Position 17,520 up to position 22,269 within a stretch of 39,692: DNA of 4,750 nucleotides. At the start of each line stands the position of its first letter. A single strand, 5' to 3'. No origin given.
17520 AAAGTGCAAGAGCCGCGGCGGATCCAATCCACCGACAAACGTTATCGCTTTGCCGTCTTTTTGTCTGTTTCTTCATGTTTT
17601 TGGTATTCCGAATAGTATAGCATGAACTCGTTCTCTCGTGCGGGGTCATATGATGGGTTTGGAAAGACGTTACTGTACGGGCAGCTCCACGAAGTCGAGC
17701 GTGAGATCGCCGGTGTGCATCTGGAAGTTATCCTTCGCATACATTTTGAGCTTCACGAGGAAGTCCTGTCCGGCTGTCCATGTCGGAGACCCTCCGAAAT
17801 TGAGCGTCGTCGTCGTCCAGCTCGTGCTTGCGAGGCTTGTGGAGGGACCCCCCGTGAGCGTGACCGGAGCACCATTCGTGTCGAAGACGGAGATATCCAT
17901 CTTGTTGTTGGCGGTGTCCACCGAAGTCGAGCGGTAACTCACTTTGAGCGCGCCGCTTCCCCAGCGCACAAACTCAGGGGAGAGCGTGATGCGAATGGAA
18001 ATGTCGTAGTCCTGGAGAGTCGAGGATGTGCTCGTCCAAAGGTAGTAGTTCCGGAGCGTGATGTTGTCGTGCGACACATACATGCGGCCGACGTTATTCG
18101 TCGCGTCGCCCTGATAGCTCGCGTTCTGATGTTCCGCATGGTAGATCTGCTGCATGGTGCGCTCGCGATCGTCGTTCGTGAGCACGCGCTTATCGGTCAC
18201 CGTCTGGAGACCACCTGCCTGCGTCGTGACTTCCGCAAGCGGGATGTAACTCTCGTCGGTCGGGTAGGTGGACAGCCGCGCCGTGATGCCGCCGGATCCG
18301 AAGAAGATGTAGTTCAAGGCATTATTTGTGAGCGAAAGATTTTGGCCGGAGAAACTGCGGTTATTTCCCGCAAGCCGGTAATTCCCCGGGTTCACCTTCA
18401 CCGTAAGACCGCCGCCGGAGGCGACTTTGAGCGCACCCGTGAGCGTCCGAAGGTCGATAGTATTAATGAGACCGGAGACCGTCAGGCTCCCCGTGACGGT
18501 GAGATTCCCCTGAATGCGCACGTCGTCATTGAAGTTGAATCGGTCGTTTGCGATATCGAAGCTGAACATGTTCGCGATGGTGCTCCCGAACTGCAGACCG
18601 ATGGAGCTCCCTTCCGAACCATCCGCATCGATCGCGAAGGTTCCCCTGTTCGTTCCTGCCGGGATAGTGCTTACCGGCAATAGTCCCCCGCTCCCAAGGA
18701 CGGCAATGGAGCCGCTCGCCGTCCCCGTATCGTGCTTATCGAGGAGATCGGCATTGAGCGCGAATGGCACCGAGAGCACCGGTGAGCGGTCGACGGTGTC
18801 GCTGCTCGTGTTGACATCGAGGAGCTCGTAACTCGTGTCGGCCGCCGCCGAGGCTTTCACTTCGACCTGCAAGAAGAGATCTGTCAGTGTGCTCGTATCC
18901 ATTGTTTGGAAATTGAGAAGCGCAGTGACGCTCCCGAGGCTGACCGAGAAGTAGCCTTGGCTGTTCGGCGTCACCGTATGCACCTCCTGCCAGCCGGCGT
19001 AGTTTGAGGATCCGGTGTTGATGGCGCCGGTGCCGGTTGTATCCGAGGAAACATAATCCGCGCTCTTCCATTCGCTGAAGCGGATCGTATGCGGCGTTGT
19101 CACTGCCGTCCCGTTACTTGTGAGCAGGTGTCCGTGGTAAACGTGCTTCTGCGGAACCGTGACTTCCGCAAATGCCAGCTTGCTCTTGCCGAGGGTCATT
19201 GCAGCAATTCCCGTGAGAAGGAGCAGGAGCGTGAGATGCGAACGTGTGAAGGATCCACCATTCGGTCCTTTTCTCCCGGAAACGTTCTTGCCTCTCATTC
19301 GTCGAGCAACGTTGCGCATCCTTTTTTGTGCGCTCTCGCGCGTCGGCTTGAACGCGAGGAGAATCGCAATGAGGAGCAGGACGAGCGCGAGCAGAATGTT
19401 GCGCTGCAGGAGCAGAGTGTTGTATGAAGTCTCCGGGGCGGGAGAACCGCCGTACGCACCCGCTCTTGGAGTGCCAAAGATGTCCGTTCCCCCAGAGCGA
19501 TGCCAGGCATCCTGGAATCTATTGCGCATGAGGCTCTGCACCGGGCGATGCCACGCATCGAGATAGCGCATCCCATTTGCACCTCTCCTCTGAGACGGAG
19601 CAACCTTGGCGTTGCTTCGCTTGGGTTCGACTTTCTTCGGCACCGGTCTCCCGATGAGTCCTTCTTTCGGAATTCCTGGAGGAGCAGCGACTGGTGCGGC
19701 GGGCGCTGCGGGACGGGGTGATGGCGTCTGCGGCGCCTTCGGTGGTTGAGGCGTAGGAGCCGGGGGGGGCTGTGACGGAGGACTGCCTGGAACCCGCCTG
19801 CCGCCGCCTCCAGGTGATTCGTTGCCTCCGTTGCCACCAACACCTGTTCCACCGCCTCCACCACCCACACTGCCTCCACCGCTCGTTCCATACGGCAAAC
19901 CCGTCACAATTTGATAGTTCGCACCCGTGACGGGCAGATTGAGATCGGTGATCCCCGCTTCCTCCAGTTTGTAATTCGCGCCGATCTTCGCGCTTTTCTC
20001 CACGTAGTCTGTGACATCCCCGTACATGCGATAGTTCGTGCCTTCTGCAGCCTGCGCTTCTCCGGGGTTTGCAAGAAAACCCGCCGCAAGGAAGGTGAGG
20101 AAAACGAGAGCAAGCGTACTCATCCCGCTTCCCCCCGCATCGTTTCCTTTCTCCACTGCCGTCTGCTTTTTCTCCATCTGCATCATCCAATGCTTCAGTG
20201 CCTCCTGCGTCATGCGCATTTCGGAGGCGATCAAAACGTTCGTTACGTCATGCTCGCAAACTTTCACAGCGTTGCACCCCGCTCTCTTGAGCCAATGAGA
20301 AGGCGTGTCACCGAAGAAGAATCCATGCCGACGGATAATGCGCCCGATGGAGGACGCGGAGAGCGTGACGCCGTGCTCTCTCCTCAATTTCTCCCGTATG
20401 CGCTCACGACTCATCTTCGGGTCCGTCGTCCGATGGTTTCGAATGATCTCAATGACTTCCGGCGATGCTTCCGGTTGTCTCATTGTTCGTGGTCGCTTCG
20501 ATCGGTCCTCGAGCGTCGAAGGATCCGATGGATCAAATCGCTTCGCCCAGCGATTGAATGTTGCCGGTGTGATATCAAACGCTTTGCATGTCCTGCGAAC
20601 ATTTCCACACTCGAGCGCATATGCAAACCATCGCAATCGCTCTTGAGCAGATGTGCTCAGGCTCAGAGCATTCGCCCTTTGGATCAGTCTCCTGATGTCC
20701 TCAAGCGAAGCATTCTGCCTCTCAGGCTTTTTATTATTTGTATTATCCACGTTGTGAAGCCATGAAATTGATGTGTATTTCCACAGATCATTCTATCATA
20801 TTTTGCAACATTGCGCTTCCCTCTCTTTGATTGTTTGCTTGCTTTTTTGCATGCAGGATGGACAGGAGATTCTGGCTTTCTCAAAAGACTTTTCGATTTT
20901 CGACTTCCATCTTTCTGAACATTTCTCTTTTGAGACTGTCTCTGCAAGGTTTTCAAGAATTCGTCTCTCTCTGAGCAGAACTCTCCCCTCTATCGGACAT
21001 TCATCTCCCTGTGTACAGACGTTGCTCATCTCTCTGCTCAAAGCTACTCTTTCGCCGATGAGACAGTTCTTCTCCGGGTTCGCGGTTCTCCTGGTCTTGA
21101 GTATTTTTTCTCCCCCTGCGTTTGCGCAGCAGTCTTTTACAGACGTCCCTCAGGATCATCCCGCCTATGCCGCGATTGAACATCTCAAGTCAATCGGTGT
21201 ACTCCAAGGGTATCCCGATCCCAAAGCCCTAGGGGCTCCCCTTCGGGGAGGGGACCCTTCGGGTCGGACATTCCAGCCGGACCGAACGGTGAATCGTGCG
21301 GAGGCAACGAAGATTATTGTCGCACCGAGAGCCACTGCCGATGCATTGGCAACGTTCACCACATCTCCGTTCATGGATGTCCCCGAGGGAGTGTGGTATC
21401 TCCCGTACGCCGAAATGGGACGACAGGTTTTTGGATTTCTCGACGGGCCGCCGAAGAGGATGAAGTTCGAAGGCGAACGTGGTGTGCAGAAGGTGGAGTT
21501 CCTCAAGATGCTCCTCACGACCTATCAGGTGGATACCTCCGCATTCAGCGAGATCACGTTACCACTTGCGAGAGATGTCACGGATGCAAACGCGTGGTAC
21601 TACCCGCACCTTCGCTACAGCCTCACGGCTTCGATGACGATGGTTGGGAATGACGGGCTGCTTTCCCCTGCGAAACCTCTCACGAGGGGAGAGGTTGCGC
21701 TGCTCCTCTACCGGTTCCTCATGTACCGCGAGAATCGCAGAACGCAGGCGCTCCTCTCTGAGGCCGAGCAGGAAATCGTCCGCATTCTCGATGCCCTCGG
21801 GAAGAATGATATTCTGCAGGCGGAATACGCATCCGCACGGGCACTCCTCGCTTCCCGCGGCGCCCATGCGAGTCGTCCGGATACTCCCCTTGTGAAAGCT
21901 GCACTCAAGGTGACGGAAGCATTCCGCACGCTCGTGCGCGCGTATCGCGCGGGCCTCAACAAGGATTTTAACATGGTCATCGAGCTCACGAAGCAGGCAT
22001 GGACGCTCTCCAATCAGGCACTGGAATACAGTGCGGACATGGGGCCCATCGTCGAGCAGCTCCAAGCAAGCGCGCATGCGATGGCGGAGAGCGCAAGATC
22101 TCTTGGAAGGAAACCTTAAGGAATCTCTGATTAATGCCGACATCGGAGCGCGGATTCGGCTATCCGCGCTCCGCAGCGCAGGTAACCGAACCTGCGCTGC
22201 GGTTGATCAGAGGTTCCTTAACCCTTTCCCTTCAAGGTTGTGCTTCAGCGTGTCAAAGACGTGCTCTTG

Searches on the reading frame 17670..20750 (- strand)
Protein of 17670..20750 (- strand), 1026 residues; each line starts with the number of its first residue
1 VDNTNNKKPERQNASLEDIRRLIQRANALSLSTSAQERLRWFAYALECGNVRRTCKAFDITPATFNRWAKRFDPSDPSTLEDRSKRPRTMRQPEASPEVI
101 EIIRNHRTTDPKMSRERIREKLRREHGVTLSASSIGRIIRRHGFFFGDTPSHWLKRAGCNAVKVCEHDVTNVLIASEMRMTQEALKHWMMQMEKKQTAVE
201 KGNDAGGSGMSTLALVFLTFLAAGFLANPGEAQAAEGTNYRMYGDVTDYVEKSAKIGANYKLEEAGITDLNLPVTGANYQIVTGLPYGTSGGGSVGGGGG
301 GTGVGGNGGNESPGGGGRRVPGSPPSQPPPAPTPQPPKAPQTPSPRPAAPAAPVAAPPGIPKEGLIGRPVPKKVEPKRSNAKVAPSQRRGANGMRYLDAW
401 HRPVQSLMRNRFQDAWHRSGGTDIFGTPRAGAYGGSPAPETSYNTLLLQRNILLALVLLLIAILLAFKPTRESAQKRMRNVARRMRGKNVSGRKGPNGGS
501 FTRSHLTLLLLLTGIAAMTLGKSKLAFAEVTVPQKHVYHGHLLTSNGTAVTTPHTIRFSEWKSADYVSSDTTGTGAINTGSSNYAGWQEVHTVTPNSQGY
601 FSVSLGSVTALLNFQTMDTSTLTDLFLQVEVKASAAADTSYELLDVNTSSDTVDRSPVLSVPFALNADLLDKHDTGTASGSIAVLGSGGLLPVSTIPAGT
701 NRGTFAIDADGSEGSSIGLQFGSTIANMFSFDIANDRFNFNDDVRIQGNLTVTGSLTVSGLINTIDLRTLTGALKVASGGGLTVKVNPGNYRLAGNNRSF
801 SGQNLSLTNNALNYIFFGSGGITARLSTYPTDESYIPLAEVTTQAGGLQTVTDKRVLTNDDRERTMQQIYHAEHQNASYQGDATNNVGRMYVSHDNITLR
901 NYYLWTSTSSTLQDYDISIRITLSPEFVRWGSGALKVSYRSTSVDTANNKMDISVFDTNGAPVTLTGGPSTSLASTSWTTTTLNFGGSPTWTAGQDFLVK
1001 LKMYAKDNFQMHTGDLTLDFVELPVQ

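Call 31: search_protein_families(library=pfam, proteins=[window:17670-20750:-], max_evalue=0.0001)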
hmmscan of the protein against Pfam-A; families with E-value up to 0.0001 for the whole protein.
window:17670-20750:- (1026 aa): 3 families
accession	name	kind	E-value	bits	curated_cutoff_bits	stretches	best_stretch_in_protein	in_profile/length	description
PF13565.12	HTH_32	-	1.2e-11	45.4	33.7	1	64-139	1-73/73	Homeodomain-like domain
PF13518.12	HTH_28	-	1.8e-06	28.3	25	1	37-88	1-52/52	Helix-turn-helix domain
PF13551.12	HTH_29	-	3e-05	24.5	28.1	0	46-99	10-62/64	Winged helix-turn helix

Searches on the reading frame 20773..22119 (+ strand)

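Call 31: search_protein_families(library=pfam, proteins=[window:20773-22119:+], max_evalue=0.0001)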
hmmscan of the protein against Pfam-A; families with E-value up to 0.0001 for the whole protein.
window:20773-22119:+ (448 aa): 1 family
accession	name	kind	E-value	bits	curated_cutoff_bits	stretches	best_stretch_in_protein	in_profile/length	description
PF00395.25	SLH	-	2.7e-10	40.5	20.8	0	121-149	1-29/44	S-layer homology domain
